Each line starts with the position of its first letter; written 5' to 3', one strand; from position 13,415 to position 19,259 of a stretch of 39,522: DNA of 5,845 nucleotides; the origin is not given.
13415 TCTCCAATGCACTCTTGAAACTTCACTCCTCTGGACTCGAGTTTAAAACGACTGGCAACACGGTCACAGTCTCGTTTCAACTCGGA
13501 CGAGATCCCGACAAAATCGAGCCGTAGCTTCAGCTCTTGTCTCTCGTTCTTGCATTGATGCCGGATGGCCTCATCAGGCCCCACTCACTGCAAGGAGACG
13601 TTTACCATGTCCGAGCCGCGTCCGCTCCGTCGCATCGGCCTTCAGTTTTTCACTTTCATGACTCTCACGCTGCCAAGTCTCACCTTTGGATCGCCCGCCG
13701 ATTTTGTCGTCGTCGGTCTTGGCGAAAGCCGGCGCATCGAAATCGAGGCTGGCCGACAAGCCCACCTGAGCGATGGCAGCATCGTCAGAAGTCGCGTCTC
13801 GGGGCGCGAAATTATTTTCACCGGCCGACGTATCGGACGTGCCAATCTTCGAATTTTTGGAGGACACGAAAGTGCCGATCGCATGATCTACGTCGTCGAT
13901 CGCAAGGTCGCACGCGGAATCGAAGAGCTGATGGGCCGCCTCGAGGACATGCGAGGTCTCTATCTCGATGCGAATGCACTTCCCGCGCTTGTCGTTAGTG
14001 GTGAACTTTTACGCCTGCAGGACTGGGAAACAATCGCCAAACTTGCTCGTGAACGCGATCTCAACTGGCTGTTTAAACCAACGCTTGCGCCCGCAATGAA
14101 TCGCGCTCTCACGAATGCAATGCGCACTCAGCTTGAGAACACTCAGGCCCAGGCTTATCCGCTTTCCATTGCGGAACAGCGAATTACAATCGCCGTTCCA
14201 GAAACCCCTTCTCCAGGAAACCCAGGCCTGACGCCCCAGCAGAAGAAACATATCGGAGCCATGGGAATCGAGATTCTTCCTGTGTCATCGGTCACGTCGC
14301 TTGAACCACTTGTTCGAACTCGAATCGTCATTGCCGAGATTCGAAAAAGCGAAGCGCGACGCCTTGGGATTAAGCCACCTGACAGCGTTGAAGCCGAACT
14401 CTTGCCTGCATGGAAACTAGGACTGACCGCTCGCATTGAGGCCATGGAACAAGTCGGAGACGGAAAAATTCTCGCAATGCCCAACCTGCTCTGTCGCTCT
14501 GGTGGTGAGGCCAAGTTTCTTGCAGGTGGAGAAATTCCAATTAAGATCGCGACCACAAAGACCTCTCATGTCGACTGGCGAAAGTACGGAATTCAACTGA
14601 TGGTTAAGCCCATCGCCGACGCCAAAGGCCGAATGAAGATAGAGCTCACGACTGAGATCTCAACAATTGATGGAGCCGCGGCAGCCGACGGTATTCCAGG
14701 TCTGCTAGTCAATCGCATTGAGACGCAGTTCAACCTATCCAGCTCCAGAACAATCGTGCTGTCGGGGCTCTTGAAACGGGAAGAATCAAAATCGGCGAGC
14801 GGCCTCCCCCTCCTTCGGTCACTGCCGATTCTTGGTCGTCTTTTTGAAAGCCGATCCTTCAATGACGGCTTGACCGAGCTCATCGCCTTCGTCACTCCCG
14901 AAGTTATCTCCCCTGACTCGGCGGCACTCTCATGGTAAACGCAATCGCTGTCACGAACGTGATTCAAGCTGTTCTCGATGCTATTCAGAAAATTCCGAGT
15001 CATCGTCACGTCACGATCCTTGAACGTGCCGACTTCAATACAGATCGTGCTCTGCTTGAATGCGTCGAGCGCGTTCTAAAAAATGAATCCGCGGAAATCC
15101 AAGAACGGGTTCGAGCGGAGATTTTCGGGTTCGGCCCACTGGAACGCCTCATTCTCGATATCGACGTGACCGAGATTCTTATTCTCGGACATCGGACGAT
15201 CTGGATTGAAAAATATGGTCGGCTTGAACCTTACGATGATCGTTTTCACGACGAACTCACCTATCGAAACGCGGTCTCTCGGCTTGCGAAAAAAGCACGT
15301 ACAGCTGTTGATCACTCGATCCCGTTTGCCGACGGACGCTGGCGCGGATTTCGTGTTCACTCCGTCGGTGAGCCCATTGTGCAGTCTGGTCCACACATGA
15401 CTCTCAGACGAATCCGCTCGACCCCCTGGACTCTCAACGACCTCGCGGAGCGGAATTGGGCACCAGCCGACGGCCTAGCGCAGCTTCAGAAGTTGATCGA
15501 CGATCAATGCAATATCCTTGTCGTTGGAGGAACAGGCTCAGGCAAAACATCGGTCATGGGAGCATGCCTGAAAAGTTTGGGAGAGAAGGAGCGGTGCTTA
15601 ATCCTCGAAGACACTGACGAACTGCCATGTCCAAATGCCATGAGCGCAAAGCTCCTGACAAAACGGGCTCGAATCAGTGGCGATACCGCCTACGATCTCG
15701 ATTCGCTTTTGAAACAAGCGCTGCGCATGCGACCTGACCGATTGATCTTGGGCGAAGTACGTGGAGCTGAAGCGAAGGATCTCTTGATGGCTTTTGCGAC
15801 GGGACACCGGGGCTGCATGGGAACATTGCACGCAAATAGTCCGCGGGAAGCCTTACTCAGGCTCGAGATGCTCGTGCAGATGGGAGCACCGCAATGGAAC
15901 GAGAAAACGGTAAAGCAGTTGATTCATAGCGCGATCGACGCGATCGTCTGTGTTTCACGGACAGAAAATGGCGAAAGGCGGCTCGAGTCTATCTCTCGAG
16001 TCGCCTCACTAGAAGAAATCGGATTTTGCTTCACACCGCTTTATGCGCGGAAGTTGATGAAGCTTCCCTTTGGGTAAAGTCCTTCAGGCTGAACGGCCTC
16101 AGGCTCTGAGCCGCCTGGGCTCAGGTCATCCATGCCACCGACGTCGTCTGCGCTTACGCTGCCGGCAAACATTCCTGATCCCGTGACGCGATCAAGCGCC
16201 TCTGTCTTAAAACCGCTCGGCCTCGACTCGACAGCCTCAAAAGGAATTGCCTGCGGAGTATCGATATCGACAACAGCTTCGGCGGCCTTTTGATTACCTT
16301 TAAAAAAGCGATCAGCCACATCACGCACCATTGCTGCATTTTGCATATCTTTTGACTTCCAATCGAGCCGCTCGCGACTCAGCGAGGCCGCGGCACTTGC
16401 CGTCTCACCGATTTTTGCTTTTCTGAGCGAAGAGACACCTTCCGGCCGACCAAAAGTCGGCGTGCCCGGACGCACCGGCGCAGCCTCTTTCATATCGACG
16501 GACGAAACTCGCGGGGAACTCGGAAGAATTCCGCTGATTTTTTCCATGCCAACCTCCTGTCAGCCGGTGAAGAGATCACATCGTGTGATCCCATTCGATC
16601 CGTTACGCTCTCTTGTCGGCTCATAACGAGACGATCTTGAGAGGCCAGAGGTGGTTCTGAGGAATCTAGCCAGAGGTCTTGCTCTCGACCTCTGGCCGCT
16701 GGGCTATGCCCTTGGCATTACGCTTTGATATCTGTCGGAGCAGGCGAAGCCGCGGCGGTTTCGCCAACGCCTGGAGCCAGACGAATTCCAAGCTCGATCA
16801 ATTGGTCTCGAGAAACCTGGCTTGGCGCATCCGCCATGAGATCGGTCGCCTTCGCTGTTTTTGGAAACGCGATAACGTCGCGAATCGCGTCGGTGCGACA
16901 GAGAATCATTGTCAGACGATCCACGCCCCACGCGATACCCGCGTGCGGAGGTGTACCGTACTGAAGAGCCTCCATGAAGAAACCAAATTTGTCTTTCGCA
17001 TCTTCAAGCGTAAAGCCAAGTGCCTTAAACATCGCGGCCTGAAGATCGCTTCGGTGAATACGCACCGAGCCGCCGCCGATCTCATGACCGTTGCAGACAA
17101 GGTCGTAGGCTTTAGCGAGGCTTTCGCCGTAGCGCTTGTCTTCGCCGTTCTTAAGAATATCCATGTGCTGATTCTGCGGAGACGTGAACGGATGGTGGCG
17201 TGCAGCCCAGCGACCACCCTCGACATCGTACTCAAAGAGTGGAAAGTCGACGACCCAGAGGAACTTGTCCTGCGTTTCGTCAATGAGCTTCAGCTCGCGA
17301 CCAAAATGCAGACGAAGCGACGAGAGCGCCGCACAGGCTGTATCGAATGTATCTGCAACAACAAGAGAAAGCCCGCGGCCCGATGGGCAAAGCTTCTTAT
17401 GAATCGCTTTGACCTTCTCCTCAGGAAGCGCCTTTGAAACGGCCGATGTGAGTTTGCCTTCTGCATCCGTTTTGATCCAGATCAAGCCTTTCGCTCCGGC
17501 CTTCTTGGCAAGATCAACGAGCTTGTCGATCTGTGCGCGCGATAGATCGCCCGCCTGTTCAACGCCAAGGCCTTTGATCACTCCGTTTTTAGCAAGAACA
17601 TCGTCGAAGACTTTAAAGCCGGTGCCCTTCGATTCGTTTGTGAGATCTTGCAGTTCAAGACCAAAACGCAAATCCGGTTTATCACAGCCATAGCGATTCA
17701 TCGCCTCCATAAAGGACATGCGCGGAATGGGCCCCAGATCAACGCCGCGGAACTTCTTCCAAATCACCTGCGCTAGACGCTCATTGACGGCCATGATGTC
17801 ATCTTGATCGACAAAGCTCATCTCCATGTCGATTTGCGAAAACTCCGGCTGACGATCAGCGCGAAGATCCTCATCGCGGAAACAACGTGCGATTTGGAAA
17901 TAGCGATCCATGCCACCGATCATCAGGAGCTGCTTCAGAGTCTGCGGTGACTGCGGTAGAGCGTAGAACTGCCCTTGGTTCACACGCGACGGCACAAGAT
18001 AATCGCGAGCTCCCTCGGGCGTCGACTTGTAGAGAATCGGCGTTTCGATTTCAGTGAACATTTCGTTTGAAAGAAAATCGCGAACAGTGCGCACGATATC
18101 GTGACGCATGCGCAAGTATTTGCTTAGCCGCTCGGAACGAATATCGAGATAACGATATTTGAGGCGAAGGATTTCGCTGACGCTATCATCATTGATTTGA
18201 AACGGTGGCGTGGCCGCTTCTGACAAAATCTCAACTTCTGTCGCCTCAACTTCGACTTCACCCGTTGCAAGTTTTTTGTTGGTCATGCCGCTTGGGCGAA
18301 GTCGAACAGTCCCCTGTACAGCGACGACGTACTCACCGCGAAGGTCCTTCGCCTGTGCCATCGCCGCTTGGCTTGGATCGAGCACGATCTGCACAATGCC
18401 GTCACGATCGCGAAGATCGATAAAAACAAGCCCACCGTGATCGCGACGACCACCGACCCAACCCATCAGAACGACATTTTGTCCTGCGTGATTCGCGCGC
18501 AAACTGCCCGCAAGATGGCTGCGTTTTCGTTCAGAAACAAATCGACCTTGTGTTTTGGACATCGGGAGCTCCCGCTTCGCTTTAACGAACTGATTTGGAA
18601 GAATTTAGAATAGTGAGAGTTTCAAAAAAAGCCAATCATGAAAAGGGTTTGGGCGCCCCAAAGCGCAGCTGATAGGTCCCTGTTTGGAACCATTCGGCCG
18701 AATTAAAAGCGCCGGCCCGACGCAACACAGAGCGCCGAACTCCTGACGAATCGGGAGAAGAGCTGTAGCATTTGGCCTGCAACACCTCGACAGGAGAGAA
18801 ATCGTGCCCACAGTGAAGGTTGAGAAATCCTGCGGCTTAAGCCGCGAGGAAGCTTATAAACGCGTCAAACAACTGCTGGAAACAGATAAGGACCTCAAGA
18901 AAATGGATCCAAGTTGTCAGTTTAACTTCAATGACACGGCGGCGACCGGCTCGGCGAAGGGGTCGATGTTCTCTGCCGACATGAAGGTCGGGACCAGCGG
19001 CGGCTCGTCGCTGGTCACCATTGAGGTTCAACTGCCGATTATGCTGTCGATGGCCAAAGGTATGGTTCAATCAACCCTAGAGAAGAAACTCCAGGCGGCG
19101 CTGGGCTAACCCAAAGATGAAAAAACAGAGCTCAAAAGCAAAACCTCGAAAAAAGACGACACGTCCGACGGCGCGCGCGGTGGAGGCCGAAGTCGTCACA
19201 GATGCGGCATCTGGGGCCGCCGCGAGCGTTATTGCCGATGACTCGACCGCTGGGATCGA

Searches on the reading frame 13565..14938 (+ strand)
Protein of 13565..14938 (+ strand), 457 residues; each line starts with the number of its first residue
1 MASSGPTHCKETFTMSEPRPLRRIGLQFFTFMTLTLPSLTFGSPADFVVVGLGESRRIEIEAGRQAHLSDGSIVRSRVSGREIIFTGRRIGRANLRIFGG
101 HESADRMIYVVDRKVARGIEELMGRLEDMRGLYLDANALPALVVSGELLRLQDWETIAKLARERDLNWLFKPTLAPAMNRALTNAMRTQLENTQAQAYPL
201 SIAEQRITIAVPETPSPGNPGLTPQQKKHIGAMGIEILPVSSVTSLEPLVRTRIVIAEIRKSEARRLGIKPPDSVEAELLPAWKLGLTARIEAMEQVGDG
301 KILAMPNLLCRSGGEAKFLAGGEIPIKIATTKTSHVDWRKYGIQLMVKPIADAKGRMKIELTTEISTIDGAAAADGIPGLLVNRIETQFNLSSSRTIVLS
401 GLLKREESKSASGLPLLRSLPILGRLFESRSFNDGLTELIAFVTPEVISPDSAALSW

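Call 25: search_protein_families(library=pfam, proteins=[window:13565-14938:+], max_evalue=0.001)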
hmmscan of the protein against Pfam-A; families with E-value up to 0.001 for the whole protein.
window:13565-14938:+ (457 aa): 1 family
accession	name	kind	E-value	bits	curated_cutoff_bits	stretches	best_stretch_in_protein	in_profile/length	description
PF00263.26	Secretin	-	1.8e-33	116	27.5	1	293-448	1-168/169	Bacterial type II and III secretion system protein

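Call 28: search_protein_families(library=ncbifam, proteins=[window:13565-14938:+], max_evalue=0.001)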
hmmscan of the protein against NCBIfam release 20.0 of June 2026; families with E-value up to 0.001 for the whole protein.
window:13565-14938:+ (457 aa): 8 families
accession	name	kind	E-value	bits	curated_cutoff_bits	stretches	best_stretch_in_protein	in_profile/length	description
TIGR02517.1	type_II_gspD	equivalog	2.2e-26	92.5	351.35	1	288-451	418-593/600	type II secretion system secretin GspD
TIGR02515.1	IV_pilus_PilQ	subfamily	1.2e-24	87.1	284.35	1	286-448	260-427/428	type IV pilus secretin PilQ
TIGR02519.1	pilus_MshL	equivalog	5.3e-14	51.9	250.2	1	287-448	107-290/290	pilus (MSHA type) biogenesis protein MshL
NF010083.0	PRK13568.1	equivalog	6.3e-14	51.6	554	1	291-449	256-418/419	DNA uptake porin HofQ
TIGR02516.1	type_III_yscC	equivalog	8.7e-14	50.9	238.45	1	287-449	293-462/463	type III secretion system outer membrane ring subunit SctC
NF007851.2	PRK10560.1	exception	3.3e-13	49.2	598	1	290-449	247-410/412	DNA uptake porin HofQ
NF042912.1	Amuc_1098_fam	equivalog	1.4e-08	33.3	750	1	383-450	731-798/805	Amuc_1098 family type IV pilus outer membrane protein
NF011873.0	PRK15346.1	equivalog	6.5e-07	28.4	524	1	290-430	332-476/499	EscC/YscC/HrcC family type III secretion system outer membrane ring protein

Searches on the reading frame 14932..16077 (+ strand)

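Call 25: search_protein_families(library=pfam, proteins=[window:14932-16077:+], max_evalue=0.001)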
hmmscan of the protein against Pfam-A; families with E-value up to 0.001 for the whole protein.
window:14932-16077:+ (381 aa): 3 families
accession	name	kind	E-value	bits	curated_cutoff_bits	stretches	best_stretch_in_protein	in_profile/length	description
PF00437.27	T2SSE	-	1e-38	133.4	24.9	1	67-339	5-273/370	Type II/IV secretion system protein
PF13191.12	AAA_16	-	3.2e-05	24.9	32.6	1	184-288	11-120/167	AAA ATPase domain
PF12775.13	AAA_7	-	0.00064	19.8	25.8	0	185-220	26-61/181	P-loop containing dynein motor region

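Call 28: search_protein_families(library=ncbifam, proteins=[window:14932-16077:+], max_evalue=0.001)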
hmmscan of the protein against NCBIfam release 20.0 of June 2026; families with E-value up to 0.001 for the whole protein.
window:14932-16077:+ (381 aa): 18 families
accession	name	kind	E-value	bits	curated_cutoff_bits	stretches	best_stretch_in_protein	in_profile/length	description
TIGR03819.1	heli_sec_ATPase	hypoth_equivalog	8.7e-77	258.6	373.15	1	38-355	22-339/340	TadA family conjugal transfer-associated ATPase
TIGR02782.1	TrbB_P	equivalog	2e-55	188.2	304.55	1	72-362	16-298/303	P-type conjugative transfer ATPase TrbB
NF010469.0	PRK13894.1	subfamily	1.5e-44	152.6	508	1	70-360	27-310/320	conjugal transfer ATPase TrbB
TIGR02788.1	VirB11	equivalog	3.8e-42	144.4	249.95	1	185-352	137-304/308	P-type DNA transfer ATPase VirB11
NF010407.0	PRK13833.1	subfamily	5.3e-37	128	499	1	78-359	30-302/323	conjugal transfer protein TrbB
NF058587.1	archaellum_moto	equivalog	3e-35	122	550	1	8-310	93-392/527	archaellum flagellar ATPase motor FlaI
NF010475.0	PRK13900.1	equivalog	1.5e-31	109.8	389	1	186-354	154-322/333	type IV secretion system ATPase VirB11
NF053672.1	bindosome_BasE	exception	1.2e-22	80.3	1000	1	105-364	181-432/512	bindosome assembly system ATPase subunit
NF010425.0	PRK13851.1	equivalog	1.7e-22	79.7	461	1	183-342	153-313/344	type IV secretion system protein VirB11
NF041000.1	ATPase_ComGA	equivalog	1.1e-15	57.3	300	1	176-314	111-245/267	competence type IV pilus ATPase ComGA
TIGR01420.1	pilT_fam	subfamily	1.9e-15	57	319.1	1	191-339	121-263/343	PilT/PilU family type 4a pilus ATPase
NF007755.0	PRK10436.1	equivalog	2.1e-15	56.4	617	1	183-324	209-342/465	type II secretion system protein GspE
TIGR02538.1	type_IV_pilB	equivalog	4.6e-11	42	675.65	1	187-331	311-446/564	type IV-A pilus assembly ATPase PilB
TIGR02533.1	type_II_gspE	equivalog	1.7e-10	40.2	630.25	1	180-318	230-360/486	type II secretion system ATPase GspE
TIGR02525.1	plasmid_TraJ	equivalog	1.2e-09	37.6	368.3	1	189-349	146-305/372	plasmid transfer ATPase TraJ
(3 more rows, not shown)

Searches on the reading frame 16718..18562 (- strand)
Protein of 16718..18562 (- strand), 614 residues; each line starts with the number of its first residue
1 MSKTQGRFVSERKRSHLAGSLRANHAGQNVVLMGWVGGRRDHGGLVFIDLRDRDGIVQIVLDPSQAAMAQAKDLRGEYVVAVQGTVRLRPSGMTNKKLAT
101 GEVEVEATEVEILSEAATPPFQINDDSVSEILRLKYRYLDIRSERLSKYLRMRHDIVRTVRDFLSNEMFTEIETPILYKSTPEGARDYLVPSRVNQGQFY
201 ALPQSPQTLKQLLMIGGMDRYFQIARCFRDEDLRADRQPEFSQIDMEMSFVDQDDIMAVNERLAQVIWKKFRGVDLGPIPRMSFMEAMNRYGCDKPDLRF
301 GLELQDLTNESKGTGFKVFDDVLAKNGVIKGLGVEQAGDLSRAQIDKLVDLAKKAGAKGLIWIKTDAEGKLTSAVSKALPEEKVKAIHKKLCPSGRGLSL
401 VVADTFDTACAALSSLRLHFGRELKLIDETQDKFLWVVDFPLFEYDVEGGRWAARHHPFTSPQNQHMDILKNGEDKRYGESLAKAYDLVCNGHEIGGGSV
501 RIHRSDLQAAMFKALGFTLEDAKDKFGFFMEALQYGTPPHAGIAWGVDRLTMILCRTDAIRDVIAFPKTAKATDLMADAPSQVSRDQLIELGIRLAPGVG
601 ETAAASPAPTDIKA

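Call 28: search_protein_families(library=ncbifam, proteins=[window:16718-18562:-], max_evalue=0.001)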
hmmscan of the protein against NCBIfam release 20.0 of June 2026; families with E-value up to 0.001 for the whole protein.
window:16718-18562:- (614 aa): 18 families
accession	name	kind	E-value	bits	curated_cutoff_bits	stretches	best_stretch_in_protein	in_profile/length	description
NF001750.0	PRK00476.1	equivalog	5.9e-245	814.1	443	1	12-596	3-587/590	aspartate--tRNA ligase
TIGR00459.1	aspS_bact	equivalog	3.3e-224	745.6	373.85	1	13-594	2-582/586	aspartate--tRNA ligase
NF009460.0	PRK12820.1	equivalog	3.2e-175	584.3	1379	1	9-593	18-615/723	bifunctional aspartyl-tRNA synthetase/aspartyl/glutamyl-tRNA amidotransferase subunit C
NF003483.0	PRK05159.1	equivalog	4.9e-70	236.6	353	2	14-270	4-257/438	aspartate--tRNA(Asn) ligase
TIGR00458.1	aspS_nondisc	equivalog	2e-68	231.3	368.4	2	22-270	7-252/428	aspartate--tRNA(Asn) ligase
NF001756.1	PRK00484.1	subfamily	1.1e-45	156.2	468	2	23-273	47-292/488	lysine--tRNA ligase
TIGR00499.1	lysS_bact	equivalog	1.1e-43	149.6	427.6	2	24-272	50-294/496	lysine--tRNA ligase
NF003037.0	PRK03932.1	equivalog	3.1e-43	148.4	414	2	21-269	10-260/451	asparagine--tRNA ligase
TIGR00457.1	asnS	equivalog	1e-39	136.6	342.6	2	24-269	13-262/455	asparagine--tRNA ligase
NF002821.0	PRK02983.1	equivalog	2.8e-35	121.6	742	2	11-265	643-893/1102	bifunctional lysylphosphatidylglycerol synthetase/lysine--tRNA ligase LysX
NF009101.0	PRK12445.1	subfamily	9.9e-29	100.2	1026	2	94-270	127-304/505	lysine--tRNA ligase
TIGR00462.1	genX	equivalog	2.8e-22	79.6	286.9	2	150-296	1-147/304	EF-P lysine aminoacylase EpmA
NF005052.0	PRK06462.1-1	equivalog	9.7e-19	67.6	368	1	126-273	27-175/353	asparagine synthetase A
NF006828.0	PRK09350.1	equivalog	3e-17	62.9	264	2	148-269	14-140/325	elongation factor P--(R)-beta-lysine ligase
NF005054.0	PRK06462.1-4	equivalog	1.1e-11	44.4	309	1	136-269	11-154/318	asparagine synthetase A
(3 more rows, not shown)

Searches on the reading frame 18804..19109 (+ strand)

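Call 28: search_protein_families(library=ncbifam, proteins=[window:18804-19109:+], max_evalue=0.001)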
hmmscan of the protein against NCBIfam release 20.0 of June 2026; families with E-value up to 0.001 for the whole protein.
window:18804-19109:+ (101 aa): 1 family
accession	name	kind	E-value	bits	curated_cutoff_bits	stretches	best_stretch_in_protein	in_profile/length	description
TIGR02610.1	PHA_gran_rgn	hypoth_equivalog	6.8e-05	22.9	40.25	1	2-100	2-90/91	putative polyhydroxyalkanoic acid system protein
